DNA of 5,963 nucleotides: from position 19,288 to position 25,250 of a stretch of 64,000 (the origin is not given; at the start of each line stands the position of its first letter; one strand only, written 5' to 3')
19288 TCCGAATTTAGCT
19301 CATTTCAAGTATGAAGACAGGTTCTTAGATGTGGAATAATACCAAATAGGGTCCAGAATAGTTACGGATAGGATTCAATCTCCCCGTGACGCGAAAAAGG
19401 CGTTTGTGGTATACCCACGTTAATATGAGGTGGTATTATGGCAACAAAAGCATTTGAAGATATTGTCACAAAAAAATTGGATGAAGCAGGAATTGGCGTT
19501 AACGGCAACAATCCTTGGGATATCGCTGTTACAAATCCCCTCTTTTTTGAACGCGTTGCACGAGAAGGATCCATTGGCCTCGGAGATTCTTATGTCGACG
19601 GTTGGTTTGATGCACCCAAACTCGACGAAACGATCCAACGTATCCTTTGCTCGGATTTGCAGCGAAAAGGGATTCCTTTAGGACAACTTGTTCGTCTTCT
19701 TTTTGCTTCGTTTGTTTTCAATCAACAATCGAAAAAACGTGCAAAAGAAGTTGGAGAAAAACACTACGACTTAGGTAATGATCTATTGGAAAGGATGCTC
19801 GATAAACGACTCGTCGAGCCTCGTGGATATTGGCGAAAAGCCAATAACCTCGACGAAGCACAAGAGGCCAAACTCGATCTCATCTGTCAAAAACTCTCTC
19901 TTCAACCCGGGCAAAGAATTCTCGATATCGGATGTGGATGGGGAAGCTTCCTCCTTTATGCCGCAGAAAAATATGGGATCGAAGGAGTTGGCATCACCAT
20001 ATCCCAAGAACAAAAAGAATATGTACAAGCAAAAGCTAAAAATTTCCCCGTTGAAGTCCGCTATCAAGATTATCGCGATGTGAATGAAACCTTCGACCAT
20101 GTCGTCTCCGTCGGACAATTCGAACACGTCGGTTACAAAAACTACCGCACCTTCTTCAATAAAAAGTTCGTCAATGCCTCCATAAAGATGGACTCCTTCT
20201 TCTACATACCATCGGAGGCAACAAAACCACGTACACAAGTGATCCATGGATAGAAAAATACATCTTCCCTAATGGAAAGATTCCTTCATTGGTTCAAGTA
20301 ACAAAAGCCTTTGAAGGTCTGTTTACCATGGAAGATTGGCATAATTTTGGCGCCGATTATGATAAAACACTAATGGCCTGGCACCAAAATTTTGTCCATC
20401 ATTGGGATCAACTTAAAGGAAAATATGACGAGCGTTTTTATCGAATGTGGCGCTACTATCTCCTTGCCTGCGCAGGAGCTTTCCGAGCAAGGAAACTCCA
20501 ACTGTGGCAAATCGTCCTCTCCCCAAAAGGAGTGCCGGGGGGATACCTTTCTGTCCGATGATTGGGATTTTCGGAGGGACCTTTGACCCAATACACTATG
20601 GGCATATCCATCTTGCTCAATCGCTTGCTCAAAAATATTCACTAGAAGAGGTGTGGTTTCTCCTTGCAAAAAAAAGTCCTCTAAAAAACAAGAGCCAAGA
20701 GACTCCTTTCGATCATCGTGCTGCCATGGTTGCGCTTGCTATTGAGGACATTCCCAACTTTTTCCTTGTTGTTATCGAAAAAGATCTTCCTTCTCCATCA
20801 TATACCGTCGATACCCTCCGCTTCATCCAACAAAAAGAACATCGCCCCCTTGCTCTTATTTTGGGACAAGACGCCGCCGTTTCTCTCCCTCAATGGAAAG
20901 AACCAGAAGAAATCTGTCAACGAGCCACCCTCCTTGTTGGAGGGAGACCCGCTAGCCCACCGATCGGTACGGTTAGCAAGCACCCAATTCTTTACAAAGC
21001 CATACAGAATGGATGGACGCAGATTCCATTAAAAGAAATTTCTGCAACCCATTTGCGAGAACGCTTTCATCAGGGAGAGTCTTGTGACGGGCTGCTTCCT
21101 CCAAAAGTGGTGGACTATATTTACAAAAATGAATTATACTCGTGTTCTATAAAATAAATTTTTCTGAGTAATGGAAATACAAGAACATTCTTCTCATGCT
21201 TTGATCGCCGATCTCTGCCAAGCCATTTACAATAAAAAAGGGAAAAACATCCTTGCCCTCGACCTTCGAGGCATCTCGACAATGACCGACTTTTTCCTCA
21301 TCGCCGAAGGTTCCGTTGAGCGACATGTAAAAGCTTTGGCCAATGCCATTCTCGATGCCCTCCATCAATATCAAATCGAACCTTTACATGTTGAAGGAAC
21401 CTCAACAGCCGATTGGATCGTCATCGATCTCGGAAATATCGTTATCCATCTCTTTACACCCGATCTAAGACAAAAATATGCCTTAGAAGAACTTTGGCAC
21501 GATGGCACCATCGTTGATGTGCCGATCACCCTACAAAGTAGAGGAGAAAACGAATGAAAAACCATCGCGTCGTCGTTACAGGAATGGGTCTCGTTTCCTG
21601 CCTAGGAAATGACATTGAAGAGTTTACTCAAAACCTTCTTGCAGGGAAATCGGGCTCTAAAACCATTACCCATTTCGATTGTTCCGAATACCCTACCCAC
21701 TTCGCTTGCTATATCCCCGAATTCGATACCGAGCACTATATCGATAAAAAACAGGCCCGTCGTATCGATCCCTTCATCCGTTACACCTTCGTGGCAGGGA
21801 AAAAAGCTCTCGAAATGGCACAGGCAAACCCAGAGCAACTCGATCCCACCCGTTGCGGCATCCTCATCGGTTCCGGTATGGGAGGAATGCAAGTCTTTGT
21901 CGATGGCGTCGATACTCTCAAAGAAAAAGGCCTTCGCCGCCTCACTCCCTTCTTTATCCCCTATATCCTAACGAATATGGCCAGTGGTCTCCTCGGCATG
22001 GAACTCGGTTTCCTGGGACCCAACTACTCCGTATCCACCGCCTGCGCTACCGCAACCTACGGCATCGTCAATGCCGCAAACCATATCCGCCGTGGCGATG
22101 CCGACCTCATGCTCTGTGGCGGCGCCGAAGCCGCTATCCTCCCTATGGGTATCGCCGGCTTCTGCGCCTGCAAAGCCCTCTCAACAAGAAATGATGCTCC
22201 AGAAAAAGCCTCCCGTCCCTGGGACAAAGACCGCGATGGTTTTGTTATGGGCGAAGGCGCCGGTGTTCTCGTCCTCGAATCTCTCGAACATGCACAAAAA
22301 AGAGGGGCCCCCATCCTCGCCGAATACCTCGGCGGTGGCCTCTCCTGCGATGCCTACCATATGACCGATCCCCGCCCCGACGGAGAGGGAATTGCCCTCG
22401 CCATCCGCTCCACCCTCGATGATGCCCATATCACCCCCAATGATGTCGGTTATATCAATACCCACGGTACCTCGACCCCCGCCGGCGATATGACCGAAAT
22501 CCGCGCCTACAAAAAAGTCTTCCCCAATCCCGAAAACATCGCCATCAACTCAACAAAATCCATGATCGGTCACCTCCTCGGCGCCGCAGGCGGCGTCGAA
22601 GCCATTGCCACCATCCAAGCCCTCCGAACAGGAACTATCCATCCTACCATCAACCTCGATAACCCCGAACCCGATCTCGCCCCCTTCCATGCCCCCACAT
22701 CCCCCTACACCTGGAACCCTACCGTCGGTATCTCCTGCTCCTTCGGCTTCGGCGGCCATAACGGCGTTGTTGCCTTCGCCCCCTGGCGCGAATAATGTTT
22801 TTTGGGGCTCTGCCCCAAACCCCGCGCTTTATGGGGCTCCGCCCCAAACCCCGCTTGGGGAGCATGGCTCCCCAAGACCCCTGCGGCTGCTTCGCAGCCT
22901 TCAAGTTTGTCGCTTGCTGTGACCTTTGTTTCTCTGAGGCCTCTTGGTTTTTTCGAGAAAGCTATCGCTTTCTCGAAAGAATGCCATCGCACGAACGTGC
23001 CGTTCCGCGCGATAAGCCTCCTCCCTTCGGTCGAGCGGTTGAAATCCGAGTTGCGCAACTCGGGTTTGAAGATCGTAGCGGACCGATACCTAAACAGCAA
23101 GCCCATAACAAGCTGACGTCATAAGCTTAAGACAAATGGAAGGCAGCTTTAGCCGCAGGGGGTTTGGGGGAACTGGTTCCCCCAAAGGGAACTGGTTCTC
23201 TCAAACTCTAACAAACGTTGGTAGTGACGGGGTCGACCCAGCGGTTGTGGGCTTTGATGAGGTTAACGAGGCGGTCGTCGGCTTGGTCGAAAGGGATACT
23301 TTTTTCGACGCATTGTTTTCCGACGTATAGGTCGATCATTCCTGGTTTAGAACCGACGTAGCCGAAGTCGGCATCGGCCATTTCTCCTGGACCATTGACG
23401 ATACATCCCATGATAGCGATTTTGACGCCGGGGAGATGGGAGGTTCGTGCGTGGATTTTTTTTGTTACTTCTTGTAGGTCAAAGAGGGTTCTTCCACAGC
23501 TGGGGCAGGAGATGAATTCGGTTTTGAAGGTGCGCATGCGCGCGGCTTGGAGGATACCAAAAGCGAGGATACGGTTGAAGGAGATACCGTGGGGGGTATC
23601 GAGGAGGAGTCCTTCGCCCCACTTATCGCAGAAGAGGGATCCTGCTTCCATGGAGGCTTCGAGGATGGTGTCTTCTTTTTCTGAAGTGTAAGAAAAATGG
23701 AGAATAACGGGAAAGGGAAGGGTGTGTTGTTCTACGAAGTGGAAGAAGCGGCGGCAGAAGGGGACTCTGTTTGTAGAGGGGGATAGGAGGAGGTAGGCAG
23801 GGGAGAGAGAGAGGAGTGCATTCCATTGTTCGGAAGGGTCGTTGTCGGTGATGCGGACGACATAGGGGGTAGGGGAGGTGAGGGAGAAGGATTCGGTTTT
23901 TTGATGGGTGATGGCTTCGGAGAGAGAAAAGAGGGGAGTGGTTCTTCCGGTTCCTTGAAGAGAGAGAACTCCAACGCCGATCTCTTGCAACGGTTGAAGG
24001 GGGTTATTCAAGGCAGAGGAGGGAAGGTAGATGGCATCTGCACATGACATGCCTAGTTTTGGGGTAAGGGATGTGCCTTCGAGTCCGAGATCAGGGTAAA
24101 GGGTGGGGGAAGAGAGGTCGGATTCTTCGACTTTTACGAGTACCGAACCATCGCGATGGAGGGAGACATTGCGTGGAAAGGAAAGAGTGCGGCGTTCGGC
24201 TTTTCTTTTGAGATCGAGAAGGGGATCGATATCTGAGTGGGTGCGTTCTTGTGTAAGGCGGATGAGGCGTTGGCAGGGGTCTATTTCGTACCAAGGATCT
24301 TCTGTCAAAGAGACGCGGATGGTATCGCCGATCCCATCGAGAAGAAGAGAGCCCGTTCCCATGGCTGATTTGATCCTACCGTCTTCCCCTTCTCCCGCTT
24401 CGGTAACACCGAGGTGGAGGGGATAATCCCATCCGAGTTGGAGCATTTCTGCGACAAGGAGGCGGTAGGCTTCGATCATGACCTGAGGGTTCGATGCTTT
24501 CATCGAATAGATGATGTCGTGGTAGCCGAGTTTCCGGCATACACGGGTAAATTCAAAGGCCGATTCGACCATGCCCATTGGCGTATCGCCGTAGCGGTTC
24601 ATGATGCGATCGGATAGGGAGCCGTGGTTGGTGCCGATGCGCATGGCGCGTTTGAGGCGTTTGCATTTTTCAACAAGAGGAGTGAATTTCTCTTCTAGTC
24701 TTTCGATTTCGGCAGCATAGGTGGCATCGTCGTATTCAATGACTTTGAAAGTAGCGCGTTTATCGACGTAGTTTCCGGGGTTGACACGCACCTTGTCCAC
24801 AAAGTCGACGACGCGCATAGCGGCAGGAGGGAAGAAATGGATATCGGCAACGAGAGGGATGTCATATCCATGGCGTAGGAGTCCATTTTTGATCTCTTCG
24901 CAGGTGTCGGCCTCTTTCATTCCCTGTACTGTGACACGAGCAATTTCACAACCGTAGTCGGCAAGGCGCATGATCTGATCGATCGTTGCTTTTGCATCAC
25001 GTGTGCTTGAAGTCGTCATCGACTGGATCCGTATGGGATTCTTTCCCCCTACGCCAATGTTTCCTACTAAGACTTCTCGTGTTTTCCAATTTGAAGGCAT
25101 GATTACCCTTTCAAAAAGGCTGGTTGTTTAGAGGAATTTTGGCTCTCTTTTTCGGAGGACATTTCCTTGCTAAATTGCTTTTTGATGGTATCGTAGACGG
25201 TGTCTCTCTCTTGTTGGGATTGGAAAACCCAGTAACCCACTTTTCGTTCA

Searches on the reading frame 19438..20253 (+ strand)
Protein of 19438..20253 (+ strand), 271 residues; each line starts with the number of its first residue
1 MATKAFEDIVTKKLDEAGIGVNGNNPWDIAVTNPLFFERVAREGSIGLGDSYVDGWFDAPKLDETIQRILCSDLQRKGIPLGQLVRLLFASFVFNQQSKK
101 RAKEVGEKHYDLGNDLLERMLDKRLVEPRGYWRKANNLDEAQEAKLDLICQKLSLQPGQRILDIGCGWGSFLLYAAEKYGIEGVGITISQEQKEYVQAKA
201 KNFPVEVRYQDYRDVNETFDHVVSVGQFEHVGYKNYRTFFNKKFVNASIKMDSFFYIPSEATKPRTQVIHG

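Call 13: search_protein_families(library=pfam, proteins=[window:19438-20253:+], max_evalue=0.001)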
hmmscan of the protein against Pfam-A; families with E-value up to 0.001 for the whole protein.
window:19438-20253:+ (271 aa): 9 families
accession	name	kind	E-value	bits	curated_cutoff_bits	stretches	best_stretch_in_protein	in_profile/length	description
PF02353.26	CMAS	-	1.6e-50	172.4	27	1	98-252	2-159/273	Mycolic acid cyclopropane synthetase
PF13649.12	Methyltransf_25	-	2.4e-12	47.8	27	1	161-241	1-87/97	Methyltransferase domain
PF08241.18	Methyltransf_11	-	2.9e-09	37.9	21.2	1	162-240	1-80/95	Methyltransferase domain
PF08242.18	Methyltransf_12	-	4.1e-07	31.1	30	1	162-235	1-80/98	Methyltransferase domain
PF13489.12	Methyltransf_23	-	5.4e-07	29.9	27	1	146-232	9-95/164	Methyltransferase domain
PF01728.25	FtsJ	-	1.3e-05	25.6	24.1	1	145-223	8-96/181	FtsJ-like methyltransferase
PF07021.18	MetW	-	2.1e-05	24.7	21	1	155-197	11-53/193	Methionine biosynthesis protein MetW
PF13847.12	Methyltransf_31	-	0.0004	20.5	27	1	157-230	3-86/145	Methyltransferase domain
PF08123.19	DOT1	-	0.00085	19.4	23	0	145-204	30-90/205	Histone methylation protein DOT1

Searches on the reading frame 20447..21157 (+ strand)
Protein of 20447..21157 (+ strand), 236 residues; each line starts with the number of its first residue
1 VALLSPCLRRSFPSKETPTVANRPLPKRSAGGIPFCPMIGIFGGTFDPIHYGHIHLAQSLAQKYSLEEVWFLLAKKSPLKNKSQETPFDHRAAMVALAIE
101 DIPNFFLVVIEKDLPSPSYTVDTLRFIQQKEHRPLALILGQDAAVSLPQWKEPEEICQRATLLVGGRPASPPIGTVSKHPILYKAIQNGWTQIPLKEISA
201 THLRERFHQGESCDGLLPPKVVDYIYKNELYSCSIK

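Call 13: search_protein_families(library=pfam, proteins=[window:20447-21157:+], max_evalue=0.001)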
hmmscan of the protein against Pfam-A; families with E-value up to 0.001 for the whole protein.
window:20447-21157:+ (236 aa): 1 family
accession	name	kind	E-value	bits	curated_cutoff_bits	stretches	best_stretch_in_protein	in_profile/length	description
PF01467.32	CTP_transf_like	-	7.5e-20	71.9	21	1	41-206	1-133/133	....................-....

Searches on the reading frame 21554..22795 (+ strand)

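Call 13: search_protein_families(library=pfam, proteins=[window:21554-22795:+], max_evalue=0.001)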
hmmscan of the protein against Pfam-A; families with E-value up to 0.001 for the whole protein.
window:21554-22795:+ (413 aa): 4 families
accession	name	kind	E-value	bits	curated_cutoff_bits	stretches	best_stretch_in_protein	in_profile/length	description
PF00109.32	ketoacyl-synt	-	3.3e-61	207.5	20.8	1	4-247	2-252/252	Beta-ketoacyl synthase, N-terminal domain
PF02801.28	Ketoacyl-synt_C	-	2.9e-37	127.7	20.8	1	255-368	1-118/119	Beta-ketoacyl synthase, C-terminal domain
PF08545.16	ACP_syn_III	-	0.00044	20.5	24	0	160-193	3-36/80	3-Oxoacyl-[acyl-carrier-protein (ACP)] synthase III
PF00108.29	Thiolase_N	-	0.00092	19.1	26.4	0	157-192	78-113/260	Thiolase, N-terminal domain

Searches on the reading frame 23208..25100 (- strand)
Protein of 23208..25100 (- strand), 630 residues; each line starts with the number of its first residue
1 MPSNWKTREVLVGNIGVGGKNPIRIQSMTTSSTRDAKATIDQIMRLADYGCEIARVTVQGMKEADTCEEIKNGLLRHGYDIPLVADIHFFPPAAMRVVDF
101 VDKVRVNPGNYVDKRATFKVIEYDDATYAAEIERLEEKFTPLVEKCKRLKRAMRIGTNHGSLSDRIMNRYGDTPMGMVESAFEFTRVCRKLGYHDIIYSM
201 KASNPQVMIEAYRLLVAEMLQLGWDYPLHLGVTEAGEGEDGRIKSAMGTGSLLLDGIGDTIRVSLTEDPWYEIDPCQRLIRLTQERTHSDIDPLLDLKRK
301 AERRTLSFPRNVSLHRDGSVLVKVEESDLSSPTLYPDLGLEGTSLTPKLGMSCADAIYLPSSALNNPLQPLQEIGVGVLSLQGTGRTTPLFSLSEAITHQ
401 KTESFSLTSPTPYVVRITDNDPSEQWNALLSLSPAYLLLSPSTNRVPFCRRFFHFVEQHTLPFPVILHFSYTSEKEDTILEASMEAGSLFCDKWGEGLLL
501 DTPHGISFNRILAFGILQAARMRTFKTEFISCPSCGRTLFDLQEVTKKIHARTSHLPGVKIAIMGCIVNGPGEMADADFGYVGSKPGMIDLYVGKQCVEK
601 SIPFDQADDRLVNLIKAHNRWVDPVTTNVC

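Call 13: search_protein_families(library=pfam, proteins=[window:23208-25100:-], max_evalue=0.001)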
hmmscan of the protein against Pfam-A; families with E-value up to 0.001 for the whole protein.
window:23208-25100:- (630 aa): 1 family
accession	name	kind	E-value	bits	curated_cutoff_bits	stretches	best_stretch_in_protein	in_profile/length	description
PF04551.19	GcpE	-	6e-120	400.8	32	1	7-616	1-342/343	GcpE protein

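Call 16: find_related_loci(query=window:23208-25100:-, collection=genome_contigs, flank=10000)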
Query window:23208-25100:- (630 aa) in genome_contigs; peptide patterns used: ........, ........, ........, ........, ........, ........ (x = any residue, [..] = any of these).
600 stretches matched a pattern (row limit reached: there are more); 583 encode a relative of the query (tblastn E <= 1e-3); the best 80 are kept; 80 distinct loci.
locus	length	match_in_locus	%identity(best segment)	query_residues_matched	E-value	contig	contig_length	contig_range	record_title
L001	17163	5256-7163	64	5-627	0e+0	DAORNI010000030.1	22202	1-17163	MAG TPA_asm: Parachlamydiaceae bacterium isolate AMR_MDS_5451 NODE_1815_length_22202_cov_2.711428, whole genome shotgun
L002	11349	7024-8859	63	5-624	0e+0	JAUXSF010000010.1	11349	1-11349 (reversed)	MAG: Chlamydiales bacterium isolate C12_metabat.bin.50 C12_k141_15113, whole genome shotgun sequence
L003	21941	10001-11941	61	5-623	0e+0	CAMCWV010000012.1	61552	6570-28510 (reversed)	MAG: Waddlia chondrophila WSU 86-1044 isolate MH-21oct19-270 genome assembly, contig: MH-21oct19-C659, whole genome shot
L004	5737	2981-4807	61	6-623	0e+0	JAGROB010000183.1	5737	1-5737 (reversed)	MAG: Chlamydiia bacterium isolate HKST-UBA07 2009_576438, whole genome shotgun sequence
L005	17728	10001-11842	60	5-624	0e+0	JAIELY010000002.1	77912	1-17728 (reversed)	MAG: Rhabdochlamydiaceae bacterium isolate co.spades.CONCOCT.1kb_142 c_000000000040, whole genome shotgun sequence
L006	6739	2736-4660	62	5-630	0e+0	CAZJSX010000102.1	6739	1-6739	MAG TPA_asm: uncultured bacterium isolate SRP287051_co1_161 genome assembly, contig: NODE_13799_length_6739_cov_5.783513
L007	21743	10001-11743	60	5-624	0e+0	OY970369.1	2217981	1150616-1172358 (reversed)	MAG: uncultured Chlamydiae bacterium isolate MFD06092.bin.1.176 genome assembly, chromosome: 1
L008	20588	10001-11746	56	4-624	0e+0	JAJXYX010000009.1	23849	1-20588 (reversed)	MAG: bacterium isolate BP7.bin23 NODE_2885_length_23849_cov_3.801956, whole genome shotgun sequence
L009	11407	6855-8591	53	5-627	0e+0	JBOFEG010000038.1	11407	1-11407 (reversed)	MAG: Chlamydiales bacterium isolate WFFMC_MAG_130 k139_459876_flag=0_multi=7.1347_len=11407, whole genome shotgun sequen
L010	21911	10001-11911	46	7-628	6e-169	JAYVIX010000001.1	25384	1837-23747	MAG: Cytophagales bacterium isolate GL51_Up_metabinner_6_sub GL51_Up_metabinner_6_sub_0, whole genome shotgun sequence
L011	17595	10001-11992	45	7-626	3e-167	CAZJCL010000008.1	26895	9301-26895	MAG TPA_asm: uncultured Opitutales bacterium isolate SRP220891_co3_89 genome assembly, contig: NODE_1997_length_26895_co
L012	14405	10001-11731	47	5-625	4e-167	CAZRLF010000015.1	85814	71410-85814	MAG TPA_asm: uncultured Bacteriovoracaceae bacterium isolate SRP329715_co2_77 genome assembly, contig: NODE_569_length_8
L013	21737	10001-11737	47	6-623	4e-165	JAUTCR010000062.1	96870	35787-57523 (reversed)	MAG: Verrucomicrobiota bacterium JB023 k141_68266, whole genome shotgun sequence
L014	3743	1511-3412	46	3-624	6e-172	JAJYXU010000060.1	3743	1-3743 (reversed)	MAG: Bacteroidetes bacterium isolate FK3.bin67 NODE_45019_length_3743_cov_3.681416, whole genome shotgun sequence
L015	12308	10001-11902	45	3-624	2e-164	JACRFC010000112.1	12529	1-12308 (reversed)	MAG: Ignavibacteriales bacterium isolate NC_groundwater_1715_Pr3_B-0.1um_35_24 SR-2_scaffold_141_1228350, whole genome s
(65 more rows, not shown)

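Call 71: find_encoding_contigs(protein=window:23208-25100:-, flank=2000, max_places=3)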
Protein window:23208-25100:- (630 aa): no gene with exactly this product is on record in the collection.
